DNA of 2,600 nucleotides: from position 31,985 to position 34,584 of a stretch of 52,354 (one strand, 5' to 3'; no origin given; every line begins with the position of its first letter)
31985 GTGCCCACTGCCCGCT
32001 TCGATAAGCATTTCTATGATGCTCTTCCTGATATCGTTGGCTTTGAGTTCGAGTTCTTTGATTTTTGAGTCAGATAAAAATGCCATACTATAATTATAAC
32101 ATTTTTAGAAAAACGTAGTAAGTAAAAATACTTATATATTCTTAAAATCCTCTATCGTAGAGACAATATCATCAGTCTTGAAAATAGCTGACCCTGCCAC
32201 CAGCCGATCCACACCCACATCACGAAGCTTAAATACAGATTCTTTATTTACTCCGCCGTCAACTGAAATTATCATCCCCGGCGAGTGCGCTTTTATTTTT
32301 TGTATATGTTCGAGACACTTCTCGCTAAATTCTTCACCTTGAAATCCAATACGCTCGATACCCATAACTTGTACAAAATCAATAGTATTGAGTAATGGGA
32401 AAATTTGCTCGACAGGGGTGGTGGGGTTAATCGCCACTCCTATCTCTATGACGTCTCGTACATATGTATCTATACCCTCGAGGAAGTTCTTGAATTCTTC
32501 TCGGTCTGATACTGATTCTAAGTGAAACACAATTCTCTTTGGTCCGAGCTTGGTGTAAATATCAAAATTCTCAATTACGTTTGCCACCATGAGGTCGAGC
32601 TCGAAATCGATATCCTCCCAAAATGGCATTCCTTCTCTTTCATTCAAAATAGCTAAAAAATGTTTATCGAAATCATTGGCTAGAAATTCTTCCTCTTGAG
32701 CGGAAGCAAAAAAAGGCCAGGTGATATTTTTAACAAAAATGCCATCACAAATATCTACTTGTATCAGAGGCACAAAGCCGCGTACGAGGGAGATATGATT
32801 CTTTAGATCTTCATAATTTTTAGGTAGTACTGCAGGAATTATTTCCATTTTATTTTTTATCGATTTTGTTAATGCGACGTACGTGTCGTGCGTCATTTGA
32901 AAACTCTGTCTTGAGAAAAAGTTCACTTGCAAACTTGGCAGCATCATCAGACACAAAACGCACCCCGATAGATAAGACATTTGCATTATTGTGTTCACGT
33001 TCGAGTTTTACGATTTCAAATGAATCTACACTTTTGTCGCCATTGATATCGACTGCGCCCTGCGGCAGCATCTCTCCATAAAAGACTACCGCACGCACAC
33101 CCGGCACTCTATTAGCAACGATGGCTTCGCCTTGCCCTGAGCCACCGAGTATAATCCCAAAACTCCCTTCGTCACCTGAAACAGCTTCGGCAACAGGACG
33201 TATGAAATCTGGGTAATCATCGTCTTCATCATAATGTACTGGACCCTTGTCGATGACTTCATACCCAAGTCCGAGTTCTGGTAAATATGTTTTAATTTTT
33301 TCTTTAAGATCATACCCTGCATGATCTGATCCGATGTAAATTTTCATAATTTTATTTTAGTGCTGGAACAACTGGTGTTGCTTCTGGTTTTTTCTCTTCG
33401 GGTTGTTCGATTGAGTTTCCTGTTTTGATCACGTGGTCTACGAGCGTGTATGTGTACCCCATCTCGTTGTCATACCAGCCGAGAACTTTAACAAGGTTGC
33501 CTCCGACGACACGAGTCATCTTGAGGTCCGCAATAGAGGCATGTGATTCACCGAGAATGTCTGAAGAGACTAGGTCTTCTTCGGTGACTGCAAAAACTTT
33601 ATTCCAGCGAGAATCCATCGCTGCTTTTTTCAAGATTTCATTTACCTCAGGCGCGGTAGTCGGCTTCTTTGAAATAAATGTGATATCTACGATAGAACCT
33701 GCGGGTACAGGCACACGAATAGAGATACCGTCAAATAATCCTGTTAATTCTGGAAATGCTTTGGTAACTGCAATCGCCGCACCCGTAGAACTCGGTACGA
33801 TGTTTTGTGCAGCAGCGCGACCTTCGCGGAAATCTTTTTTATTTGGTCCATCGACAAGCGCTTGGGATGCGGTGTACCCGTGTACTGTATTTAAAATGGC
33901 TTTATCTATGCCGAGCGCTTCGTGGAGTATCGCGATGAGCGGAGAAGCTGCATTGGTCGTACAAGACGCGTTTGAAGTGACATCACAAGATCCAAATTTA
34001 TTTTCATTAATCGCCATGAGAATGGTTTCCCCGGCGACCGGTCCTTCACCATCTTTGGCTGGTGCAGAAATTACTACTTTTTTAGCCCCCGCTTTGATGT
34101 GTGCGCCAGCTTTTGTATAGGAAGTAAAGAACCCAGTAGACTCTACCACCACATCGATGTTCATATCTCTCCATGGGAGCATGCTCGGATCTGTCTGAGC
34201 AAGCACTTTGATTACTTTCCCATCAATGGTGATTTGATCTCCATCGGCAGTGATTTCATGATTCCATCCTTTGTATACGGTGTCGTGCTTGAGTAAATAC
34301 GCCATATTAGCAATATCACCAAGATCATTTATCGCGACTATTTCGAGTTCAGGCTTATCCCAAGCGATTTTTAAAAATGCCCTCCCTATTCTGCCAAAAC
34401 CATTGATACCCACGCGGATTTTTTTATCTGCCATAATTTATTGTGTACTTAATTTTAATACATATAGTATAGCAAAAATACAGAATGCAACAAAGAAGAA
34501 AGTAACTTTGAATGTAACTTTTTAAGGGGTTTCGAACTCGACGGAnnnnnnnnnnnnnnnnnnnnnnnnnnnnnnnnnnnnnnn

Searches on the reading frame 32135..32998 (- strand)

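Call 78: search_protein_families(library=pfam, proteins=[window:32135-32998:-], max_evalue=0.00001)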
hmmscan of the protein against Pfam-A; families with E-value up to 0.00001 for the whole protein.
window:32135-32998:- (288 aa): 1 family
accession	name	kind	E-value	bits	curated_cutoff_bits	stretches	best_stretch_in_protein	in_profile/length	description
PF00834.25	Ribul_P_3_epim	-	6.3e-30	104.5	21.1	1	128-273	56-198/198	Ribulose-phosphate 3 epimerase family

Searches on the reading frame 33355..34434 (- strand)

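Call 78: search_protein_families(library=pfam, proteins=[window:33355-34434:-], max_evalue=0.00001)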
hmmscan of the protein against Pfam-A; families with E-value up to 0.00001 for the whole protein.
window:33355-34434:- (360 aa): 2 families
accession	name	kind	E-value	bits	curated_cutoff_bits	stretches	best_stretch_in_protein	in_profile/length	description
PF02800.25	Gp_dh_C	-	2.9e-51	173.6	24.4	1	165-321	3-158/158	Glyceraldehyde 3-phosphate dehydrogenase, C-terminal domain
PF00044.30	Gp_dh_N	-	2.6e-36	124.4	31.7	1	6-105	1-100/101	Glyceraldehyde 3-phosphate dehydrogenase, NAD binding domain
